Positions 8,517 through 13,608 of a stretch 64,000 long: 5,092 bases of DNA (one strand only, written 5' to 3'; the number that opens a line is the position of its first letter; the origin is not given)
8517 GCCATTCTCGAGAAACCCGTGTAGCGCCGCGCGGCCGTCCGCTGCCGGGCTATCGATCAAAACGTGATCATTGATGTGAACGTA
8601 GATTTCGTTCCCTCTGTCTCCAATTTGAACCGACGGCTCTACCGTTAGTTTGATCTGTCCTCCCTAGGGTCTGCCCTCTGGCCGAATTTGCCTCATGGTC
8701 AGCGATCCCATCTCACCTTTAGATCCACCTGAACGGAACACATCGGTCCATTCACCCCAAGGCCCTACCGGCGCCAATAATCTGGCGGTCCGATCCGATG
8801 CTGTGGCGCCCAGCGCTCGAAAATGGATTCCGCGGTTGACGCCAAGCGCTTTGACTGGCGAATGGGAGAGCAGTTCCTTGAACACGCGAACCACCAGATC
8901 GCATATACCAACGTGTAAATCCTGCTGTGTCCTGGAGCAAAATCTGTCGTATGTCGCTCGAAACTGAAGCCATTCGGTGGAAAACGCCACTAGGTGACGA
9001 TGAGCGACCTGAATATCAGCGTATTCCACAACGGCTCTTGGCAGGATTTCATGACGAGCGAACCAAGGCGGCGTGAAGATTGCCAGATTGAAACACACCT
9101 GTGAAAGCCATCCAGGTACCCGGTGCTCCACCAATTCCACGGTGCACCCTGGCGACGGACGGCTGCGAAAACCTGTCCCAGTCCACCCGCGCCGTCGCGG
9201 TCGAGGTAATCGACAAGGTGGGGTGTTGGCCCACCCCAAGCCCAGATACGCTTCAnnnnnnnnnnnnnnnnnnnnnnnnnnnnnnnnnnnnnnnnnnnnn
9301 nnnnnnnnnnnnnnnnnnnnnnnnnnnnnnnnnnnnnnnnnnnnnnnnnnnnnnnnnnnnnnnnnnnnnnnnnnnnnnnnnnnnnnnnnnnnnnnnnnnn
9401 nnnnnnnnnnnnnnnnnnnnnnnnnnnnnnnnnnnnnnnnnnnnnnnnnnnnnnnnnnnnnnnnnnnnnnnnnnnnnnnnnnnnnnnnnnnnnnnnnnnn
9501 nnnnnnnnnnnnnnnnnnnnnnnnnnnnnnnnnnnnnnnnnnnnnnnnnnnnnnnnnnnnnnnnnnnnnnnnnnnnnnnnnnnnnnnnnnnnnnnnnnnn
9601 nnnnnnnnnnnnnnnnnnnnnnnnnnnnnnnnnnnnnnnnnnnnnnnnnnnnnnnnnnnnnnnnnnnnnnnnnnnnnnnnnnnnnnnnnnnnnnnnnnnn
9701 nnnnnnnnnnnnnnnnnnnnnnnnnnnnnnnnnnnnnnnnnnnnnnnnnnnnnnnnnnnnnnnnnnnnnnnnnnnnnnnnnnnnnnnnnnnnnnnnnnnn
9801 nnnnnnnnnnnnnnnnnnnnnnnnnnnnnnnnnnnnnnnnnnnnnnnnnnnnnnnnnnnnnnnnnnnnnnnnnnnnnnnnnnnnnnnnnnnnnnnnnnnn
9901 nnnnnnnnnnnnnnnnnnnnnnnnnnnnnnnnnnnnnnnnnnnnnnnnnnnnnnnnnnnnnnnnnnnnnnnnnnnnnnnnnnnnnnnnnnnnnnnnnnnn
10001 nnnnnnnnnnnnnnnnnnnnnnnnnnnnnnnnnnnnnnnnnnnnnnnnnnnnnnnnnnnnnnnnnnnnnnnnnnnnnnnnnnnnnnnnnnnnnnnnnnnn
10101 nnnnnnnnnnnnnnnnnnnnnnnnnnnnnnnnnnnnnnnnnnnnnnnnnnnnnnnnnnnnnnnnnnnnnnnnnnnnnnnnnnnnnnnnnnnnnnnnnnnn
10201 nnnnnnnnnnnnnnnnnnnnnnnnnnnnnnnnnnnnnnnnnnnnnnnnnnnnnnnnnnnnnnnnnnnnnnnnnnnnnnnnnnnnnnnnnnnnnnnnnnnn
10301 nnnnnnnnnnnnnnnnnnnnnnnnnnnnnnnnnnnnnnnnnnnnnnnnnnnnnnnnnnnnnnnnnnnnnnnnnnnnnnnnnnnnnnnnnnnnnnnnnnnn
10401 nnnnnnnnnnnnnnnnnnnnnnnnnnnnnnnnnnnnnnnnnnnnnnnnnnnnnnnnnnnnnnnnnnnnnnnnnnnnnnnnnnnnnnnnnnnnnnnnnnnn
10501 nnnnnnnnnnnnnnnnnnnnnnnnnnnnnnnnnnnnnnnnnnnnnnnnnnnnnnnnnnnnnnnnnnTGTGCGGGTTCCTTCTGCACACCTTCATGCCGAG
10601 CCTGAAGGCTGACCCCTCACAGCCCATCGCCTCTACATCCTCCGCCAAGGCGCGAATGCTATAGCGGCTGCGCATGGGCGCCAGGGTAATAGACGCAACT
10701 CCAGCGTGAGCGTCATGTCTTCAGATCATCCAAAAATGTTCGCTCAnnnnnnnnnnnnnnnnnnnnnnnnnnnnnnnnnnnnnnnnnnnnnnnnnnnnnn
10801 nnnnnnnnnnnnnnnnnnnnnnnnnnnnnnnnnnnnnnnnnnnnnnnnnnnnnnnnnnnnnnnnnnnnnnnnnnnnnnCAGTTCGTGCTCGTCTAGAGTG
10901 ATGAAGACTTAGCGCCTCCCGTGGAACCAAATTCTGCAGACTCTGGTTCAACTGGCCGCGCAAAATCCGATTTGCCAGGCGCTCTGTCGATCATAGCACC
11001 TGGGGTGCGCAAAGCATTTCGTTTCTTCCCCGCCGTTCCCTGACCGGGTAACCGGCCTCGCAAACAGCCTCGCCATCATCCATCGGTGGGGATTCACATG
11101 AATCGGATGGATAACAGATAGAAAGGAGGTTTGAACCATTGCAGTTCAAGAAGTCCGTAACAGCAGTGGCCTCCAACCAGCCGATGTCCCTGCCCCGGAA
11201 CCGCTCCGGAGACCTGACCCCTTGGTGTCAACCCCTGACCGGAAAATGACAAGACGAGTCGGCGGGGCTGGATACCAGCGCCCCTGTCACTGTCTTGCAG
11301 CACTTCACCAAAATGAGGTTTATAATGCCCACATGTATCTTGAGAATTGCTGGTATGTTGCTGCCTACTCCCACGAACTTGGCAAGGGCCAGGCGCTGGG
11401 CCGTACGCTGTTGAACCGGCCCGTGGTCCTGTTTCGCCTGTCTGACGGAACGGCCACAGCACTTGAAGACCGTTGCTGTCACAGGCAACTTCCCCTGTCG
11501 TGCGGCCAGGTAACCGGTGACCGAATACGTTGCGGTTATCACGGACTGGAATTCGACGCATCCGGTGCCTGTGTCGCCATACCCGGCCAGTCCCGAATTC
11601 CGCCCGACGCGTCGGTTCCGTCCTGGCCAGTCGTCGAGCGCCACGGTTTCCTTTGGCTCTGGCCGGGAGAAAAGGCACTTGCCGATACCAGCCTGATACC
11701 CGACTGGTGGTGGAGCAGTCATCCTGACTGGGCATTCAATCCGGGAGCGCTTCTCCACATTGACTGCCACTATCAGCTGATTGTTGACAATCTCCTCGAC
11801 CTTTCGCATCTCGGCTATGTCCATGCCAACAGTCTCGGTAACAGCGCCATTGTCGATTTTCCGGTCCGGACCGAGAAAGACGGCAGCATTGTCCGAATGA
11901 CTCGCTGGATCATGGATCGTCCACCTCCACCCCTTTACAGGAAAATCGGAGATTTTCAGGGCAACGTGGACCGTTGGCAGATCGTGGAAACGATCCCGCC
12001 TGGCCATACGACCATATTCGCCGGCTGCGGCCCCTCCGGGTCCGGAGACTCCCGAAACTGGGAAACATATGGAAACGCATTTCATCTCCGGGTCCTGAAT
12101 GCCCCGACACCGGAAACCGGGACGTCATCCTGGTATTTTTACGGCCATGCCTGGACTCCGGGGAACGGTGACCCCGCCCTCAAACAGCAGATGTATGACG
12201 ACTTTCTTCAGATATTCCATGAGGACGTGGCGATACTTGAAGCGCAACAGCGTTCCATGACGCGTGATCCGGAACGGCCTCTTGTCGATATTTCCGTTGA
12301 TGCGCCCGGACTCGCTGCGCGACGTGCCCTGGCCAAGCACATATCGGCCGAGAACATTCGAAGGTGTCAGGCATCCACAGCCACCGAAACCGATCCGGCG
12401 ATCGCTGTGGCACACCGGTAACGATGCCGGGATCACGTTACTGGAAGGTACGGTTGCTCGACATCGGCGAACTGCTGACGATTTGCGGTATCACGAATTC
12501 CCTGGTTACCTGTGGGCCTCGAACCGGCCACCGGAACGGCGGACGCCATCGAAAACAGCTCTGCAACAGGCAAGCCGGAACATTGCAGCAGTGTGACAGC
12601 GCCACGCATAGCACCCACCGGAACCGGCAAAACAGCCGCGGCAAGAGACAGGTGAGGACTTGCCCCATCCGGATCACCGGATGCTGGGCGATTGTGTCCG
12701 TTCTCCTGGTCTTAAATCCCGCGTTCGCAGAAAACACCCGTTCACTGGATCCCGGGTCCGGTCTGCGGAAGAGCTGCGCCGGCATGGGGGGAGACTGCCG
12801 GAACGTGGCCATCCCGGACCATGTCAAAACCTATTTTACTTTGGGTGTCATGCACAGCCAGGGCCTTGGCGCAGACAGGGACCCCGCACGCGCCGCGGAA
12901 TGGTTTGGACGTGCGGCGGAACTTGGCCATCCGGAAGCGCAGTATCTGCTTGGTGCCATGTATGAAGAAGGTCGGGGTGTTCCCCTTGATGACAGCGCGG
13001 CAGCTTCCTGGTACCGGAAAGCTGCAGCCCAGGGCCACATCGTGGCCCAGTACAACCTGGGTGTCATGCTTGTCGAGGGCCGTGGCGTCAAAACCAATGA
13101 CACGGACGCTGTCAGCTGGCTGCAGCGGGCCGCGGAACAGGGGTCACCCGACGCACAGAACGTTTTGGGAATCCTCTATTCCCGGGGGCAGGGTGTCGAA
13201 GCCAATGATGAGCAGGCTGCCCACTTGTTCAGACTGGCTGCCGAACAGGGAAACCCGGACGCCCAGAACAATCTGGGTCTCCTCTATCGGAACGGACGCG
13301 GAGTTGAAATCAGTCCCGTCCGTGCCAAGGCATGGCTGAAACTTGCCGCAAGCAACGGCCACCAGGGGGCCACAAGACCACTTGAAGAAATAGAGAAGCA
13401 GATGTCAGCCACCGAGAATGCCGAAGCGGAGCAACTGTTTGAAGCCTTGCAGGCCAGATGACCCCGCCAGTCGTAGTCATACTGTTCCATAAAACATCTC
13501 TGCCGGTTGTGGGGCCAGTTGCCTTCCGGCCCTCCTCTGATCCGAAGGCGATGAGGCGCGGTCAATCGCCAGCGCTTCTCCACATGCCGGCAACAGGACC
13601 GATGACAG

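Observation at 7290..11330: Lower-GC accessory segment carrying an AAA15/ABC ATPase + TOPRIM-like partner: candidate OLD / PARIS (AriAB) / Septu-class anti-phage module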

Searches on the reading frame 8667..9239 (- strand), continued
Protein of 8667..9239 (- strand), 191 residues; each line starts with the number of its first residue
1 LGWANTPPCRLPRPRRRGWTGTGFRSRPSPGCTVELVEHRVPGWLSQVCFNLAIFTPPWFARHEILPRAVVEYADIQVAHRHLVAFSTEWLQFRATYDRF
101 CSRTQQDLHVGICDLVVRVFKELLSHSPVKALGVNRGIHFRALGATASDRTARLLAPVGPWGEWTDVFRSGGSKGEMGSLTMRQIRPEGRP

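Call 73: fold_search(model_id=the predicted structure, library=viral)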
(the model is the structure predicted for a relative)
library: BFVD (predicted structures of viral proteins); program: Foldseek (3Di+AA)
matches with E <= 10: 1120; with E <= 0.001: 15
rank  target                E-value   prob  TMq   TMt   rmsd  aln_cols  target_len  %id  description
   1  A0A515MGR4            2.0e-11  1.00  0.60  0.68   4.7       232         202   16  (no name in the UniProt tables at hand)
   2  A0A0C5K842            1.7e-05  0.98  0.24  0.27  16.2       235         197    8  (no name in the UniProt tables at hand)
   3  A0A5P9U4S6            6.5e-05  0.99  0.30  0.34  11.3       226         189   12  (no name in the UniProt tables at hand)
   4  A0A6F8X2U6            6.9e-05  0.84  0.23  0.08  16.2       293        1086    9  Early transcription factor large subunit-like protein [Lymphocystis disease virus 2]
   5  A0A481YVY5            1.2e-04  0.80  0.24  0.11  16.9       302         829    7  Uncharacterized protein [Marseillevirus LCMAC102]
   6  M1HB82                1.3e-04  0.96  0.26  0.22  11.7       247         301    8  (no name in the UniProt tables at hand)
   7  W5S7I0                1.5e-04  0.99  0.39  0.28   9.7       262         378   11  (no name in the UniProt tables at hand)
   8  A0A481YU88            1.5e-04  0.80  0.21  0.08  20.0       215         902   14  Uncharacterized protein [Marseillevirus LCMAC103]
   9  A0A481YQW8            1.9e-04  0.80  0.23  0.07  13.8       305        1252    7  Early transcription factor large subunit-like protein [Marseillevirus LCMAC101]
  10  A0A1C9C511            2.4e-04  0.91  0.26  0.26  13.2       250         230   10  Putative TATA-box-binding protein [Heterosigma akashiwo virus 01]
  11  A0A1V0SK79            3.0e-04  0.97  0.31  0.30  12.8       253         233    9  Uncharacterized protein [Klosneuvirus KNV1]
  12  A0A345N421            4.7e-04  0.98  0.33  0.29  11.8       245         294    8  (no name in the UniProt tables at hand)
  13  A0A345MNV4            5.3e-04  0.95  0.30  0.25  13.4       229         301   10  (no name in the UniProt tables at hand)
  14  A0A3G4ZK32            6.0e-04  0.98  0.31  0.33   9.5       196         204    8  Uncharacterized protein [Terrestrivirus sp.]
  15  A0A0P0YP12            7.7e-04  0.85  0.30  0.11  14.6       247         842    9  (no name in the UniProt tables at hand)
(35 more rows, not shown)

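Call 82: search_protein_representatives(alignment_id=A4)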
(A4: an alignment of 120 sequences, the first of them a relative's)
Query: 120 sequences, 233 profile positions. Proteins with E-value up to 0.001 (for the whole library): 2330; up to 1e-10: 1558; up to 1e-30: 507. The best 150 are listed.
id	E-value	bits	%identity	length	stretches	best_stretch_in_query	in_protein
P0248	7.0e-101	352.9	-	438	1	1-230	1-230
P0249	1.8e-94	331.9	-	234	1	4-229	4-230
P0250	8.2e-94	329.8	-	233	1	1-231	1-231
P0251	9.1e-88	310.0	-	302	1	1-229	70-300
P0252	1.5e-87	309.3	-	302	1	1-231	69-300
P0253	1.3e-84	299.7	-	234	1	1-230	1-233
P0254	4.5e-81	288.1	-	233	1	1-232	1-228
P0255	2.3e-77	276.0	-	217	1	14-228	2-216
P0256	2.3e-74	266.1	-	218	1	14-229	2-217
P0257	3.7e-74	265.5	-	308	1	1-231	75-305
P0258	9.9e-73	260.8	-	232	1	1-228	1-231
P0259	1.2e-72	260.5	-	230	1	1-232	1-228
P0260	3.6e-72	259.0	-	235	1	4-229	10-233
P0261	8.8e-72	257.7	-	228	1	1-227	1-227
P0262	1.1e-71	257.4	-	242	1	1-230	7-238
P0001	4.1e-50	186.8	-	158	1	18-159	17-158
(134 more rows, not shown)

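Call 84: search_protein_families(library=pfam, alignment_id=A6, max_evalue=0.01)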
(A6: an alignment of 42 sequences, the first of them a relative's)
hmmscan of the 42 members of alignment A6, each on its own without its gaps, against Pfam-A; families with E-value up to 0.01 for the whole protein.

A. member 1, P0249 (234 aa): 0 families

B. families by the number of members that match (of 42 scanned): 0 families

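Call 85: search_protein_families(library=padloc, alignment_id=A6, max_evalue=0.01)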
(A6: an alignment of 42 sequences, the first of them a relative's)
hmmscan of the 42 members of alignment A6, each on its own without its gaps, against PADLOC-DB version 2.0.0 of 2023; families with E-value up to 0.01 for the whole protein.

A. member 1, P0249 (234 aa): 0 families

B. families by the number of members that match (of 42 scanned): 0 families

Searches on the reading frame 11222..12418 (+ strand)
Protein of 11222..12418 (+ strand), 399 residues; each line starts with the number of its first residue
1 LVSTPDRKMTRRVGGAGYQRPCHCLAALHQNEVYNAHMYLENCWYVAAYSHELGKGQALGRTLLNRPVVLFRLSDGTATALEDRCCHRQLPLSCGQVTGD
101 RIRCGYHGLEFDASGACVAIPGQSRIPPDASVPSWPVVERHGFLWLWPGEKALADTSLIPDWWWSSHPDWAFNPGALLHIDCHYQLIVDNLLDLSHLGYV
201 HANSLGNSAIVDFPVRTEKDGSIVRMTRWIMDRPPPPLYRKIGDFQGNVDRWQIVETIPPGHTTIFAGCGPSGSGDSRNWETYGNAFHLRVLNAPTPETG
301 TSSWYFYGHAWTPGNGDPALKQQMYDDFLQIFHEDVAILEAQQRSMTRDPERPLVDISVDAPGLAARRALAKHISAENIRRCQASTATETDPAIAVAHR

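Call 5: search_protein_families(library=pfam, proteins=[window:11222-12418:+], max_evalue=1)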
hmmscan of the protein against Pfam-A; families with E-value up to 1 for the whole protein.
window:11222-12418:+ (399 aa): 3 families
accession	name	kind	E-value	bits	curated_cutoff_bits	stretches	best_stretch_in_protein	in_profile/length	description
PF19112.6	VanA_C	-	2.6e-45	155.4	23.5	1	180-374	1-191/193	Vanillate O-demethylase oxygenase C-terminal domain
PF00355.32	Rieske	-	2.3e-22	79.2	20.3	1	44-126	2-84/88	Rieske [2Fe-2S] domain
PF19298.5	KshA_C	-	7.5e-08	33.1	23.3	1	165-345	33-184/207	3-Ketosteroid 9alpha-hydroxylase C-terminal domain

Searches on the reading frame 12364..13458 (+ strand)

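Call 78: search_protein_families(library=pfam, proteins=[window:12364-13458:+], max_evalue=0.00001)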
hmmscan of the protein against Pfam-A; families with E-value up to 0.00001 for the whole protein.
window:12364-13458:+ (365 aa): 2 families
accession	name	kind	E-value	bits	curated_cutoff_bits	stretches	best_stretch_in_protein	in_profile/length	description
PF08238.18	Sel1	-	5.7e-53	175.9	30.7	5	190-225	1-36/36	Sel1 repeat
PF23310.1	TPR_27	-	3.7e-08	33.4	27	0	247-289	46-88/110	Plant tetratrico peptide repeats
